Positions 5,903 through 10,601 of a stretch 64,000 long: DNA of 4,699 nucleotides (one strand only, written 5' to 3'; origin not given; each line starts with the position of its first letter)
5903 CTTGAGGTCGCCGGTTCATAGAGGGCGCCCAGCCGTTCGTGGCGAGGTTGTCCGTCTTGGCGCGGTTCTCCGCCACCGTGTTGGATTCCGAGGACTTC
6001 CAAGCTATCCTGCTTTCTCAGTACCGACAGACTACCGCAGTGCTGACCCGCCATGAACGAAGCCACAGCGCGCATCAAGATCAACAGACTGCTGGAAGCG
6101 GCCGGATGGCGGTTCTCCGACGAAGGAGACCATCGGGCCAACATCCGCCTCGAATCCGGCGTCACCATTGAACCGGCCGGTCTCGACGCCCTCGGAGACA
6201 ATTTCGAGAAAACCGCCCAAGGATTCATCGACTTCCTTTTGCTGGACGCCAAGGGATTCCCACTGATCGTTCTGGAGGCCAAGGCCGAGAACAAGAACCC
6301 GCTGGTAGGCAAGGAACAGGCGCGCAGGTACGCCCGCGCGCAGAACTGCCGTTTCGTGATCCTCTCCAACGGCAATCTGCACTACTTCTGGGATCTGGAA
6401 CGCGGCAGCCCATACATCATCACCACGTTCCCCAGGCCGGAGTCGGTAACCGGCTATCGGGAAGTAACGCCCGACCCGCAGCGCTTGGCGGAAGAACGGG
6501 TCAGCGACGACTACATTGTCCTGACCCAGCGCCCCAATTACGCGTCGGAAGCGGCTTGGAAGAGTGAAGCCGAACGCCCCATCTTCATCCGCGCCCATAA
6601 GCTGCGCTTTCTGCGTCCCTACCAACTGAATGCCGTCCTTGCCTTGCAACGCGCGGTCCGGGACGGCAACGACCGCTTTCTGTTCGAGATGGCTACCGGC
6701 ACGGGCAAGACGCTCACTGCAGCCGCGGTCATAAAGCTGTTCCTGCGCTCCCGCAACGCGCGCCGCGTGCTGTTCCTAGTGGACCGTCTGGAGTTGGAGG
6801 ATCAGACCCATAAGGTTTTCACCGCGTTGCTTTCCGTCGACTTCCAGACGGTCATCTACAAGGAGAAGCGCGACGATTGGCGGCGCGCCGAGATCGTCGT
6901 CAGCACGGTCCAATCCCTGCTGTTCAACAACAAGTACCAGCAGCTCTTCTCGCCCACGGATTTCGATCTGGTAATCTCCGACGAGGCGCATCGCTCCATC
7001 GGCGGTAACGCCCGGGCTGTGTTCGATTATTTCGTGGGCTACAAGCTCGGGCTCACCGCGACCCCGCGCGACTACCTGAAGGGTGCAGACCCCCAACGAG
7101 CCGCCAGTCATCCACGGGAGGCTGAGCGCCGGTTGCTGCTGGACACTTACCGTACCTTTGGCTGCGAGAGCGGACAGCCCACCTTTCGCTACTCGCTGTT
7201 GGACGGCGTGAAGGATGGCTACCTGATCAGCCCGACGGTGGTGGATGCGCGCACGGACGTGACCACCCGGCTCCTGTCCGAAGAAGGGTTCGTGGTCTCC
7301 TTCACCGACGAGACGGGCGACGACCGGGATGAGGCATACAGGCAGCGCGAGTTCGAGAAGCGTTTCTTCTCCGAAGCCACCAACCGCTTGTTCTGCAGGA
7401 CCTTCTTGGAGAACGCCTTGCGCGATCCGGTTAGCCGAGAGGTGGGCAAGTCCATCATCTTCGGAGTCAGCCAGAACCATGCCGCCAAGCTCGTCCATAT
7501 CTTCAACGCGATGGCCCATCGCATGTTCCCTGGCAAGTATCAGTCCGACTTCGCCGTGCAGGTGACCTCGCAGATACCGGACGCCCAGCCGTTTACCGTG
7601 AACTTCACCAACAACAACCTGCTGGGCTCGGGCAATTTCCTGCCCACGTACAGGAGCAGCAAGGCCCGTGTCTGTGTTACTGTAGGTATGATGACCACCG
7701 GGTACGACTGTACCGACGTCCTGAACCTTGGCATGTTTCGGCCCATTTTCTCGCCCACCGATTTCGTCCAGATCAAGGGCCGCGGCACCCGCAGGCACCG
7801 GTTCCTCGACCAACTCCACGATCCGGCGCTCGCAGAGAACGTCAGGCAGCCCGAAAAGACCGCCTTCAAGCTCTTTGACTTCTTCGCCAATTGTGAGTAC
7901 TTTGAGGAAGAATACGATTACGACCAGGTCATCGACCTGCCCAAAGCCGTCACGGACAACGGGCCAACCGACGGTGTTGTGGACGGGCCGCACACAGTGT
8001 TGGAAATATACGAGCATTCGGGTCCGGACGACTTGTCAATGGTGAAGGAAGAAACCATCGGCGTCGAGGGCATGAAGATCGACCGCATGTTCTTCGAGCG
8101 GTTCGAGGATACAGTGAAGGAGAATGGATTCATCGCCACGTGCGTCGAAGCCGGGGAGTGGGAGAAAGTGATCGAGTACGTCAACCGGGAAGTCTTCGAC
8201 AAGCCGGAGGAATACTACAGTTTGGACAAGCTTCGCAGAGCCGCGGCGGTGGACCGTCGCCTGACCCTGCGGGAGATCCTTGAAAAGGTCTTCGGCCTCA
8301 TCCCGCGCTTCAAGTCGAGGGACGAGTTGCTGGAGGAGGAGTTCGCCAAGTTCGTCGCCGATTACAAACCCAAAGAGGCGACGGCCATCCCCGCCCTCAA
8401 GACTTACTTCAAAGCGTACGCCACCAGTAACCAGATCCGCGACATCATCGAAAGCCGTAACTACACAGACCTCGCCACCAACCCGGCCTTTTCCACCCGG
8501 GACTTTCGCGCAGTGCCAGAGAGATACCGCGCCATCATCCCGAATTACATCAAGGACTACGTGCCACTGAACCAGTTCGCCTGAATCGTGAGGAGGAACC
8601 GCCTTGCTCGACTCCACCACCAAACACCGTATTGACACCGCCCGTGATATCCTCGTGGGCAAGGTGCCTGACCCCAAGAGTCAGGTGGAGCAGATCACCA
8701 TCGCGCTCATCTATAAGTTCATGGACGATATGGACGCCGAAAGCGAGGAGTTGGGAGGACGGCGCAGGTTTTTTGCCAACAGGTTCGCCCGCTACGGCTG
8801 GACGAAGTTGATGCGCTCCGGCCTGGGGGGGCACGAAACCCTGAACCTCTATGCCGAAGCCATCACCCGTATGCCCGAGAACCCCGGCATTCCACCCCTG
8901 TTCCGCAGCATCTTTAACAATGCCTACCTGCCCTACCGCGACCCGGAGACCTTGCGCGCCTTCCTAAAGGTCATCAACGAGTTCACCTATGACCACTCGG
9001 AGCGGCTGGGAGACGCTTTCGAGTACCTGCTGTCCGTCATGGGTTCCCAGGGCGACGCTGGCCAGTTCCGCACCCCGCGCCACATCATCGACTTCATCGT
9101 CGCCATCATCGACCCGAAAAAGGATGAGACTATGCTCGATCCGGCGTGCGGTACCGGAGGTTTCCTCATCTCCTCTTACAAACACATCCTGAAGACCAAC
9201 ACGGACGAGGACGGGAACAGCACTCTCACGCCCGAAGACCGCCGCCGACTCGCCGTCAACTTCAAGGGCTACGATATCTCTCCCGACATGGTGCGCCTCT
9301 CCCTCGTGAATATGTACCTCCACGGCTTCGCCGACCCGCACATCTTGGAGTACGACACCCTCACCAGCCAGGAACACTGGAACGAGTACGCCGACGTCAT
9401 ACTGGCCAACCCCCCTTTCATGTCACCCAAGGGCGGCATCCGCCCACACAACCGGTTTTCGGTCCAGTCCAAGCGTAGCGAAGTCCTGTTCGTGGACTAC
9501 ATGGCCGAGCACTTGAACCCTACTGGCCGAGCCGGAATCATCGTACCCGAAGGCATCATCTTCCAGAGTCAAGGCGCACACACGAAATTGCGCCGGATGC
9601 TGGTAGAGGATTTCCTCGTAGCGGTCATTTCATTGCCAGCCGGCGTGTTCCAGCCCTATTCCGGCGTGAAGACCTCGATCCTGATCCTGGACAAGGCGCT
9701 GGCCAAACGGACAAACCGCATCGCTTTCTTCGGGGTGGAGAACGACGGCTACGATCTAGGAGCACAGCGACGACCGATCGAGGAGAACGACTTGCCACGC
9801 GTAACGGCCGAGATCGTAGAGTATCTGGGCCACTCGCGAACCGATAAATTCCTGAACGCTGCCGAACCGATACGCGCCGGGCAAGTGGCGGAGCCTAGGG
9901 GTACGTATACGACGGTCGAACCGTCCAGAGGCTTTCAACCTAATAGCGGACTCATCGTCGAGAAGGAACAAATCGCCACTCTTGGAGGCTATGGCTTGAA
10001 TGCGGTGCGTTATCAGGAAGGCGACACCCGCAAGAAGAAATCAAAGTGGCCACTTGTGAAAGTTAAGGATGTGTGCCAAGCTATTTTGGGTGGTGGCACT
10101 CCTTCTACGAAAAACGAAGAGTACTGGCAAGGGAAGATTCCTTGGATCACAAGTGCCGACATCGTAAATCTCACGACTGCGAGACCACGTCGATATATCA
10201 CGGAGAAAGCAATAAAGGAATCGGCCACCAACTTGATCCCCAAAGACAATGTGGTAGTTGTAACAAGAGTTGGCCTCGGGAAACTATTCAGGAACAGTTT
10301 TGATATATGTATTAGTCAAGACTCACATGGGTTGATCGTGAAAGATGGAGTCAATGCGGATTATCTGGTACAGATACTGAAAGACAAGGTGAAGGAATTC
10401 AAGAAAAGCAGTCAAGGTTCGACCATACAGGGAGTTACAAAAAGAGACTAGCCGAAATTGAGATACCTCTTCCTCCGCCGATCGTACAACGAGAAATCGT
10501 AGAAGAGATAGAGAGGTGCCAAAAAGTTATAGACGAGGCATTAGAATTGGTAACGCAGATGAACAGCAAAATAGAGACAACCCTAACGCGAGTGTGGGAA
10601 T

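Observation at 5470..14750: A ~9 kb lower-GC defence island next to nth: NYN remnant, Type I R-M, OLD/PARIS-like gene, hicBA plus extra hicB, and a DUF234 ATPase.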

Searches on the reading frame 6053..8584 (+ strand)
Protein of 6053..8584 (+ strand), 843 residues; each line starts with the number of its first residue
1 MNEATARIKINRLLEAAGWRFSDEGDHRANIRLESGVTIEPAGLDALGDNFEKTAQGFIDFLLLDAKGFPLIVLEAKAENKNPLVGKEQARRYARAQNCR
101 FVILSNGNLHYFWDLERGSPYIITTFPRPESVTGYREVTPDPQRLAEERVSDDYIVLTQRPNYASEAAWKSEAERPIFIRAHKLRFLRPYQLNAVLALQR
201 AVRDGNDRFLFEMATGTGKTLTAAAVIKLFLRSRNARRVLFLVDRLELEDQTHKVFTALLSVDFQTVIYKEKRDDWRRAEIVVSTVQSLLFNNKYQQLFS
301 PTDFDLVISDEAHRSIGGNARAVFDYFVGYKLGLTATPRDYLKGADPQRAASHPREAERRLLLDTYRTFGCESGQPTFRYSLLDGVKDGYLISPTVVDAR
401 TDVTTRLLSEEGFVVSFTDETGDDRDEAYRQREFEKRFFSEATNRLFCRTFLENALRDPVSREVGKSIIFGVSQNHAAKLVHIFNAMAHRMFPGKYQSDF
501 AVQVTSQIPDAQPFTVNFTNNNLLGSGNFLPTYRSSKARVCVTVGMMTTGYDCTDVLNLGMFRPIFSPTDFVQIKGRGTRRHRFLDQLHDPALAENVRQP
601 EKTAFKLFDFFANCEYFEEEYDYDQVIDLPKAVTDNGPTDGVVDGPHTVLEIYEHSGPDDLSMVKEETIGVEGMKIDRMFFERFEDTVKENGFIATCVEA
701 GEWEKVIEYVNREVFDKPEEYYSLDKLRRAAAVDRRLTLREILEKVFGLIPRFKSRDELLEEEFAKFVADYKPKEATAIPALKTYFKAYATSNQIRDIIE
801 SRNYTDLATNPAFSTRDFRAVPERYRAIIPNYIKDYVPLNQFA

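Call 3: search_protein_families(library=pfam, proteins=[window:6053-8584:+], max_evalue=0.01)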
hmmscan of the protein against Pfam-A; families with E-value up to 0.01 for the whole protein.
window:6053-8584:+ (843 aa): 5 families
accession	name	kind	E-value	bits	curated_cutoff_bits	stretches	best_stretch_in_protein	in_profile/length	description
PF04851.21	ResIII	-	1.9e-36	125.9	22.5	1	187-339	4-163/164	Type III restriction enzyme, res subunit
PF18766.7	SWI2_SNF2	-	1.5e-13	51.4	26.7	1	191-340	2-157/221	SWI2/SNF2 ATPase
PF00270.35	DEAD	-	8.6e-11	42.3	26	1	190-338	3-160/167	DEAD/DEAH box helicase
PF04313.20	HSDR_N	-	1.3e-06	28.9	25.1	1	54-118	123-195/198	Type I restriction enzyme R protein N terminus (HSDR_N)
PF13588.12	HSDR_N_2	-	2.2e-06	28.2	25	1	54-119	34-100/110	Type I restriction enzyme R protein N terminus (HSDR_N)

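Call 4: search_protein_families(library=padloc, proteins=[window:6053-8584:+], max_evalue=0.01)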
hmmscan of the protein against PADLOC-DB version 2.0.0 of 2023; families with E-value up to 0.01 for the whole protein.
window:6053-8584:+ (843 aa): 26 families (the best 25 are shown)
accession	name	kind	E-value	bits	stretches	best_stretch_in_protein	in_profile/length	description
PDLC03047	REase_I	-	6e-56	187.8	2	188-624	345-736/1107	Type I restriction enzyme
PDLC03049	REase_I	-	5.4e-33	112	1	188-581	169-524/807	Type I restriction enzyme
PDLC03042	REase_I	-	6.9e-25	84.6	1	187-581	445-830/1170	Type I restriction enzyme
PDLC02707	PbeA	-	1.5e-16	58.1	1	175-341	247-416/672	PbeA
PDLC03659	mREase_IV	-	3.1e-15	53.1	1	196-340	230-373/945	Type IV methyl-directed restriction enzyme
PDLC03658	mREase_IV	-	9.5e-15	51.4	1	194-339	230-372/953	Type IV methyl-directed restriction enzyme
PDLC03048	REase_I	-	1.4e-13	47.9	1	177-339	231-409/976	Type I restriction enzyme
PDLC03597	REase_MTase_IIG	-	4.6e-12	42.3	2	183-265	164-246/1646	Type IIG restriction enzyme-methyltransferase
PDLC02704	PbeA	-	1.1e-11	42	1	187-353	255-422/682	PbeA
PDLC03045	REase_I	-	2.8e-10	36.8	1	213-340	291-425/995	Type I restriction enzyme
PDLC02706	PbeA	-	3.2e-08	30.6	1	188-339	271-432/722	PbeA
PDLC02620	DrmD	-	1e-06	25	1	189-315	102-229/1060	DrmD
PDLC01439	typeIV_DinG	-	3.3e-06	24.1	1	183-252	13-75/575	CAS-IV-A; associated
PDLC03040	REase_I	-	5.2e-06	22.6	1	204-428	284-514/1029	Type I restriction enzyme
PDLC03046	REase_I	-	6.7e-06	22.3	1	184-261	261-338/1025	Type I restriction enzyme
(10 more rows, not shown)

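Call 52: search_protein_families(library=ncbifam, proteins=[window:6053-8584:+], max_evalue=0.01)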
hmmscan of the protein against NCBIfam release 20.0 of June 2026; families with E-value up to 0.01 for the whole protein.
window:6053-8584:+ (843 aa): 9 families
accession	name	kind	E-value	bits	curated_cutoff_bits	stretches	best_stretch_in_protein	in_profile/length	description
NF046051.1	restrict_EcoAI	equivalog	1.5e-62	212.1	550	1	10-582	11-515/768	EcoAI/FtnUII family type I restriction enzme subunit R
NF008521.0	PRK11448.1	equivalog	1.8e-43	148.8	729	2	187-314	414-551/1123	type I restriction-modification system endonuclease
TIGR00348.1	hsdR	subfamily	2.1e-12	46.4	284.55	1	214-338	275-408/674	HsdR family type I site-specific deoxyribonuclease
NF053632.1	heli_RadD_YejH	equivalog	3.1e-12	45.6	720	2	187-315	3-120/573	DNA repair helicase RadD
TIGR04095.1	dnd_restrict_1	equivalog_domain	7.5e-11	41.7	600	1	187-342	9-172/451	DNA phosphorothioation system restriction enzyme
NF010337.0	PRK13766.1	equivalog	1.9e-10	39.5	610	1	208-320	32-149/781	Hef nuclease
NF038318.1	DISARM_DrmD_b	equivalog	7.1e-05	21.1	950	1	188-338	31-190/868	DISARM system SNF2-like helicase DrmD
NF003426.0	PRK04914.1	equivalog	0.00028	19.2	576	1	209-314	173-284/959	RNA polymerase-associated protein RapA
NF045503.1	repair_heli_XPB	equivalog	0.0025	16.4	610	1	185-337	182-334/548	DNA repair helicase XPB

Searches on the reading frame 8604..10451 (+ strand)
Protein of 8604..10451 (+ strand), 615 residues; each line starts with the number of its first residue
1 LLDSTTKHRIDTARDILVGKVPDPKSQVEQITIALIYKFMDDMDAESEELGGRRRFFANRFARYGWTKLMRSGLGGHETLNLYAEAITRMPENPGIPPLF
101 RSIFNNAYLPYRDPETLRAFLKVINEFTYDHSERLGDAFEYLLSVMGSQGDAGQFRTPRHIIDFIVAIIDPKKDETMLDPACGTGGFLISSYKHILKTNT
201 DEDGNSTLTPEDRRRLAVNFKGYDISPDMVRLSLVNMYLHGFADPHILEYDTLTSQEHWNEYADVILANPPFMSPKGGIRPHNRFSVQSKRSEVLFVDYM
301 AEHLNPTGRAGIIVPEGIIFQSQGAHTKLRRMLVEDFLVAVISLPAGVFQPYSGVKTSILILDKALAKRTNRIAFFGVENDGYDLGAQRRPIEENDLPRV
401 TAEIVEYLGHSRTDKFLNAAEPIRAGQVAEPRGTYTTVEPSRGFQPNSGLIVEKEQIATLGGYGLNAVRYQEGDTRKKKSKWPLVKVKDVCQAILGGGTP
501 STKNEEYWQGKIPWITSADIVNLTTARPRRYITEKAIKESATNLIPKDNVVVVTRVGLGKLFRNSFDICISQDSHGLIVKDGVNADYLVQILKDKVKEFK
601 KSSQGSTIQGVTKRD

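Call 3: search_protein_families(library=pfam, proteins=[window:8604-10451:+], max_evalue=0.01)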
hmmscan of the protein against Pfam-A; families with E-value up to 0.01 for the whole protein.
window:8604-10451:+ (615 aa): 6 families
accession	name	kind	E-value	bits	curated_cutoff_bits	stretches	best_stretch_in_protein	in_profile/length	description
PF02384.22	N6_Mtase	-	9.9e-51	173.3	20.4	1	133-407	4-275/311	N-6 DNA Methylase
PF01420.25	Methylase_S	-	2.9e-16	60.6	22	1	480-613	2-126/168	Type I restriction modification DNA specificity domain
PF01170.24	UPF0020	-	3.7e-07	30.5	22.3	1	165-321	20-173/197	RMKL-like, methyltransferase domain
PF07669.17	Eco57I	-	0.00014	22.4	25.3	1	258-339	70-159/171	Eco57I restriction-modification methylase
PF20473.4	MmeI_Mtase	-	0.00057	19.6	27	1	176-200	22-46/259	MmeI, DNA-methyltransferase domain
PF13847.12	Methyltransf_31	-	0.0014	18.7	27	1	172-270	2-82/145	Methyltransferase domain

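Call 4: search_protein_families(library=padloc, proteins=[window:8604-10451:+], max_evalue=0.01)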
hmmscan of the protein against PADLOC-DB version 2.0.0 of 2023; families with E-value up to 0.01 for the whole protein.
window:8604-10451:+ (615 aa): 122 families (the best 25 are shown)
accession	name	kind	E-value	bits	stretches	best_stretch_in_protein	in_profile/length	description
PDLC03021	MTase_I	-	5.3e-95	317.1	1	2-475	3-456/491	Type I methyltransferase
PDLC03026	MTase_I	-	2.1e-58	196.7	1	28-398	28-391/487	Type I methyltransferase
PDLC03025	MTase_I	-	6e-51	171.8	1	98-392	103-398/569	Type I methyltransferase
PDLC04134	mad2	-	3.1e-36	123.2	1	7-406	142-486/492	mads_2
PDLC03036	MTase_I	-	4.3e-32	109.3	1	131-377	192-442/635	Type I methyltransferase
PDLC03019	MTase_I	-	7.5e-31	105.2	2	115-402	130-417/932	Type I methyltransferase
PDLC03081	Specificity_I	-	1.8e-29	100.6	1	459-612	191-345/413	Type I specificity subunit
PDLC03018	MTase_I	-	3.8e-25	86.4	3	135-195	290-349/749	Type I methyltransferase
PDLC03318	MTase_II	-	1.9e-24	84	2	135-202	327-393/723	Type II methyltransferase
PDLC03031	MTase_I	-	2.9e-24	83.4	1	128-374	158-413/834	Type I methyltransferase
PDLC03099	Specificity_I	-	1.4e-23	81.7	1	481-613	200-334/405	Type I specificity subunit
PDLC03218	MTase_II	-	4.9e-23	79.5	1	136-408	249-527/532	Type II methyltransferase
PDLC03034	MTase_I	-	5.1e-23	79.2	2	135-205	309-378/672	Type I methyltransferase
PDLC03035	MTase_I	-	3.2e-21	73.5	1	115-365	133-388/653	Type I methyltransferase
PDLC03027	MTase_I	-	1.2e-20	71.7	1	132-377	135-380/810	Type I methyltransferase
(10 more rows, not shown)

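Call 52: search_protein_families(library=ncbifam, proteins=[window:8604-10451:+], max_evalue=0.01)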
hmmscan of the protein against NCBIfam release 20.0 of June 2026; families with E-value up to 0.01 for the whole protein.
window:8604-10451:+ (615 aa): 6 families
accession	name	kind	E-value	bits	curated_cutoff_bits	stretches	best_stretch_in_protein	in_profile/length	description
NF047738.1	antiphage_MADS2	equivalog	1.1e-30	106.5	720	2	135-273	294-453/654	methylation-associated defense system DNA methyltransferase MAD2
TIGR00497.1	hsdM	equivalog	3.3e-17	62.4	242.75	1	125-369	170-422/515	type I restriction-modification system subunit M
TIGR02987.1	met_A_Alw26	exception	1.1e-05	24.4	353.5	1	153-286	4-136/523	Alw26I/Eco31I/Esp3I family type II restriction adenine-specific DNA-methyltransferase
TIGR03534.1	RF_mod_PrmC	equivalog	0.00032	20.2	199.1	1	161-274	76-168/253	peptide chain release factor N(5)-glutamine methyltransferase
TIGR01177.1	TIGR01177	hypoth_equivalog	0.0018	17.6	316.55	0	172-189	181-198/330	TIGR01177 family methyltransferase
NF033452.1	BREX_1_MTaseX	exception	0.0033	15.3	500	0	264-365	509-617/1210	BREX-1 system adenine-specific DNA-methyltransferase PglX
